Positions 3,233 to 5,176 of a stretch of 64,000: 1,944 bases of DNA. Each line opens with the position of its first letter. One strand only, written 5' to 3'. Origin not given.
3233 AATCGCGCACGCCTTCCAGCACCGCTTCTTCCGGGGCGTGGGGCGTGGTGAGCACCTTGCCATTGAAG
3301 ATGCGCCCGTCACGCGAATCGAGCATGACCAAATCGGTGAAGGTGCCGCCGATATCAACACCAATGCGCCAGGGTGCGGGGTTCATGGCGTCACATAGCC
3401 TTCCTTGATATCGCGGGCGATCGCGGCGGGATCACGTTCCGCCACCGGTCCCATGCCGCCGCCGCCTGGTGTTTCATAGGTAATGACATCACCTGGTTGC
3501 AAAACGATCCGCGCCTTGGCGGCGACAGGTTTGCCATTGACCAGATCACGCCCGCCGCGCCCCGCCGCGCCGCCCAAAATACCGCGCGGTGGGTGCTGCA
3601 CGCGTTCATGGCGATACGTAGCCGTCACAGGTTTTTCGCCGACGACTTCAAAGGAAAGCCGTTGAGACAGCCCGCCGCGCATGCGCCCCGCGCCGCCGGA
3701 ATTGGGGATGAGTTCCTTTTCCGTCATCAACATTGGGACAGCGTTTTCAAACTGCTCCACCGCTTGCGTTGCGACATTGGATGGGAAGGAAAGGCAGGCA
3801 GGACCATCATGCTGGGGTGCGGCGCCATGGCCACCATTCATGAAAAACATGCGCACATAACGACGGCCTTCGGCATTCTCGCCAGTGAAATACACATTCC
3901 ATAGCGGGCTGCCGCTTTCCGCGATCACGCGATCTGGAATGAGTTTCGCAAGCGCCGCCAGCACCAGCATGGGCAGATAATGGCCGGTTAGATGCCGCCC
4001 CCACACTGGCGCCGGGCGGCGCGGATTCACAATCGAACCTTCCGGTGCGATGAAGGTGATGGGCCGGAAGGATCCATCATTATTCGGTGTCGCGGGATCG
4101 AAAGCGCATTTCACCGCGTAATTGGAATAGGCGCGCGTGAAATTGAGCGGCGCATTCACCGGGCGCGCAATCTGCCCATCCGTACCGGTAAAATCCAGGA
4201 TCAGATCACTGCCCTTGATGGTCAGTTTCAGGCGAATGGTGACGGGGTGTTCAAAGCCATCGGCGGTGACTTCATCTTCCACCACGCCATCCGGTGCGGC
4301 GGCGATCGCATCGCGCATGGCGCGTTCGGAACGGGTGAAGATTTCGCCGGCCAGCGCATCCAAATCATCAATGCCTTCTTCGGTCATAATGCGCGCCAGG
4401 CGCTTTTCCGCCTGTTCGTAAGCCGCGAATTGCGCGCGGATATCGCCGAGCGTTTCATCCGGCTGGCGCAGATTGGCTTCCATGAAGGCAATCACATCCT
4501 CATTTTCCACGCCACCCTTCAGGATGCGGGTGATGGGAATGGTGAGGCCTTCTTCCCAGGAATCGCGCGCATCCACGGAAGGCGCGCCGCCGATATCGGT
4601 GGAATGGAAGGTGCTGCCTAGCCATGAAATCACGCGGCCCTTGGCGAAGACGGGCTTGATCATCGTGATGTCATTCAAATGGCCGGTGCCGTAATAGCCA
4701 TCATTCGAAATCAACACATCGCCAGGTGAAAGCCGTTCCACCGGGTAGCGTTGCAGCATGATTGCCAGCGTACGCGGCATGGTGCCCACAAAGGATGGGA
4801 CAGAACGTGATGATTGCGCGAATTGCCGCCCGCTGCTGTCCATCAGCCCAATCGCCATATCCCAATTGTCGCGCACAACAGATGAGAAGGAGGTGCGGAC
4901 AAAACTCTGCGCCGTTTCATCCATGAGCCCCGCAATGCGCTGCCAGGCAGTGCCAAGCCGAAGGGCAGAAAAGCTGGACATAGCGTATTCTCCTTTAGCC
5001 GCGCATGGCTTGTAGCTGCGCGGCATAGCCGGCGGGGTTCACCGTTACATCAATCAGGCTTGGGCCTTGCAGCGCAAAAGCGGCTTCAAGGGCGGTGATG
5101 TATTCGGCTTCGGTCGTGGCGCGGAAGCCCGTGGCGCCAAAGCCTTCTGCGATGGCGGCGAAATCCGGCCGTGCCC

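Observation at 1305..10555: Six-gene operon that looks like an undescribed amide/lactam catabolic pathway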

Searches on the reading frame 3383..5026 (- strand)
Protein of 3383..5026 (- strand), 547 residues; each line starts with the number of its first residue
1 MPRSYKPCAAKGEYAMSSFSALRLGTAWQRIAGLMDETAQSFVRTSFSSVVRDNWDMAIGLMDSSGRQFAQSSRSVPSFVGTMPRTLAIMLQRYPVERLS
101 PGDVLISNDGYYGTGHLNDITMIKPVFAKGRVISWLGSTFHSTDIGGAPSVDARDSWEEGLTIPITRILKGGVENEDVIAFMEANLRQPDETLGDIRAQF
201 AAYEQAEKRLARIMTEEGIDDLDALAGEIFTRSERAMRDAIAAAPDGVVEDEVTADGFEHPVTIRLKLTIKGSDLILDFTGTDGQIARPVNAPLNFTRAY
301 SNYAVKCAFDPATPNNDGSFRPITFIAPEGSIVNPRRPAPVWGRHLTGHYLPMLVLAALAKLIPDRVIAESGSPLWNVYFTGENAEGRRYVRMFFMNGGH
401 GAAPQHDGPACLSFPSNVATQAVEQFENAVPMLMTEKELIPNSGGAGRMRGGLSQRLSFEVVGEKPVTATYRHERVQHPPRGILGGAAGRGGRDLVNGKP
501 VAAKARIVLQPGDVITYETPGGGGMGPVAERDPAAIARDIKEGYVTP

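Call 4: search_protein_families(library=pfam, proteins=[window:3383-5026:-])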
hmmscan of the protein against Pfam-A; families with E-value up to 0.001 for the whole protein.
window:3383-5026:- (547 aa): 1 family
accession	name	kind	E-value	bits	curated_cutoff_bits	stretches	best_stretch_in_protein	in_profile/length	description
PF02538.19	Hydantoinase_B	-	5.2e-140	467.8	26.8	1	27-527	8-518/519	Hydantoinase B/oxoprolinase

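Call 5: search_protein_families(library=ncbifam, proteins=[window:3383-5026:-])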
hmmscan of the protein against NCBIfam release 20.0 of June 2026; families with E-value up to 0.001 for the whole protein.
window:3383-5026:- (547 aa): 2 families
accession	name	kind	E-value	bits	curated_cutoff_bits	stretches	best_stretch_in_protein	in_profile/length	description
NF050157.1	CapLactmsBetCapB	equivalog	2.4e-52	178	1000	1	38-546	20-547/577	caprolactamase subunit beta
NF042976.1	AcphenoCarb_ApcD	equivalog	3.8e-28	98.2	1500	1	7-454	17-482/685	acetophenone carboxylase subunit delta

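Call 43: search_solved_structures(query=window:3383-4981:-, max_evalue=0.00001)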
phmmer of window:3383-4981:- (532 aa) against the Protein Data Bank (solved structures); distinct sequences matched with E-value up to 0.00001: 5.
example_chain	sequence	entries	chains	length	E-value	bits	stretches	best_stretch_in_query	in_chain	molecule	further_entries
7hk5_A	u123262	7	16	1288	4.4e-59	204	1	21-531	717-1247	N-methylhydantoinase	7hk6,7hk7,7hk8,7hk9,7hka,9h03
6yra_B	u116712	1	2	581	4.7e-41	144.5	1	24-530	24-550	Hydantoinase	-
5l9w_A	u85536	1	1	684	4.9e-29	104.8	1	12-440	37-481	Acetophenone carboxylase delta subunit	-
5svb_A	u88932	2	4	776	1e-10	44.4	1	17-212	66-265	Acetone carboxylase alpha subunit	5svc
5m45_A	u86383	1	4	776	1e-10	44.4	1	17-212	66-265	Acetone carboxylase alpha subunit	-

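Call 66: search_solved_structures(query=window:3383-4981:-, max_evalue=1e-35, show_alignments=2)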
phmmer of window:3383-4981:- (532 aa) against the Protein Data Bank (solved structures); distinct sequences matched with E-value up to 1e-35: 2.
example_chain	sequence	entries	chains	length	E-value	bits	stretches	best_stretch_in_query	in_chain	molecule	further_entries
7hk5_A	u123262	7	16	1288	4.4e-59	204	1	21-531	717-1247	N-methylhydantoinase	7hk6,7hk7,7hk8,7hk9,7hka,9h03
6yra_B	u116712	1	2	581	4.7e-41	144.5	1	24-530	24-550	Hydantoinase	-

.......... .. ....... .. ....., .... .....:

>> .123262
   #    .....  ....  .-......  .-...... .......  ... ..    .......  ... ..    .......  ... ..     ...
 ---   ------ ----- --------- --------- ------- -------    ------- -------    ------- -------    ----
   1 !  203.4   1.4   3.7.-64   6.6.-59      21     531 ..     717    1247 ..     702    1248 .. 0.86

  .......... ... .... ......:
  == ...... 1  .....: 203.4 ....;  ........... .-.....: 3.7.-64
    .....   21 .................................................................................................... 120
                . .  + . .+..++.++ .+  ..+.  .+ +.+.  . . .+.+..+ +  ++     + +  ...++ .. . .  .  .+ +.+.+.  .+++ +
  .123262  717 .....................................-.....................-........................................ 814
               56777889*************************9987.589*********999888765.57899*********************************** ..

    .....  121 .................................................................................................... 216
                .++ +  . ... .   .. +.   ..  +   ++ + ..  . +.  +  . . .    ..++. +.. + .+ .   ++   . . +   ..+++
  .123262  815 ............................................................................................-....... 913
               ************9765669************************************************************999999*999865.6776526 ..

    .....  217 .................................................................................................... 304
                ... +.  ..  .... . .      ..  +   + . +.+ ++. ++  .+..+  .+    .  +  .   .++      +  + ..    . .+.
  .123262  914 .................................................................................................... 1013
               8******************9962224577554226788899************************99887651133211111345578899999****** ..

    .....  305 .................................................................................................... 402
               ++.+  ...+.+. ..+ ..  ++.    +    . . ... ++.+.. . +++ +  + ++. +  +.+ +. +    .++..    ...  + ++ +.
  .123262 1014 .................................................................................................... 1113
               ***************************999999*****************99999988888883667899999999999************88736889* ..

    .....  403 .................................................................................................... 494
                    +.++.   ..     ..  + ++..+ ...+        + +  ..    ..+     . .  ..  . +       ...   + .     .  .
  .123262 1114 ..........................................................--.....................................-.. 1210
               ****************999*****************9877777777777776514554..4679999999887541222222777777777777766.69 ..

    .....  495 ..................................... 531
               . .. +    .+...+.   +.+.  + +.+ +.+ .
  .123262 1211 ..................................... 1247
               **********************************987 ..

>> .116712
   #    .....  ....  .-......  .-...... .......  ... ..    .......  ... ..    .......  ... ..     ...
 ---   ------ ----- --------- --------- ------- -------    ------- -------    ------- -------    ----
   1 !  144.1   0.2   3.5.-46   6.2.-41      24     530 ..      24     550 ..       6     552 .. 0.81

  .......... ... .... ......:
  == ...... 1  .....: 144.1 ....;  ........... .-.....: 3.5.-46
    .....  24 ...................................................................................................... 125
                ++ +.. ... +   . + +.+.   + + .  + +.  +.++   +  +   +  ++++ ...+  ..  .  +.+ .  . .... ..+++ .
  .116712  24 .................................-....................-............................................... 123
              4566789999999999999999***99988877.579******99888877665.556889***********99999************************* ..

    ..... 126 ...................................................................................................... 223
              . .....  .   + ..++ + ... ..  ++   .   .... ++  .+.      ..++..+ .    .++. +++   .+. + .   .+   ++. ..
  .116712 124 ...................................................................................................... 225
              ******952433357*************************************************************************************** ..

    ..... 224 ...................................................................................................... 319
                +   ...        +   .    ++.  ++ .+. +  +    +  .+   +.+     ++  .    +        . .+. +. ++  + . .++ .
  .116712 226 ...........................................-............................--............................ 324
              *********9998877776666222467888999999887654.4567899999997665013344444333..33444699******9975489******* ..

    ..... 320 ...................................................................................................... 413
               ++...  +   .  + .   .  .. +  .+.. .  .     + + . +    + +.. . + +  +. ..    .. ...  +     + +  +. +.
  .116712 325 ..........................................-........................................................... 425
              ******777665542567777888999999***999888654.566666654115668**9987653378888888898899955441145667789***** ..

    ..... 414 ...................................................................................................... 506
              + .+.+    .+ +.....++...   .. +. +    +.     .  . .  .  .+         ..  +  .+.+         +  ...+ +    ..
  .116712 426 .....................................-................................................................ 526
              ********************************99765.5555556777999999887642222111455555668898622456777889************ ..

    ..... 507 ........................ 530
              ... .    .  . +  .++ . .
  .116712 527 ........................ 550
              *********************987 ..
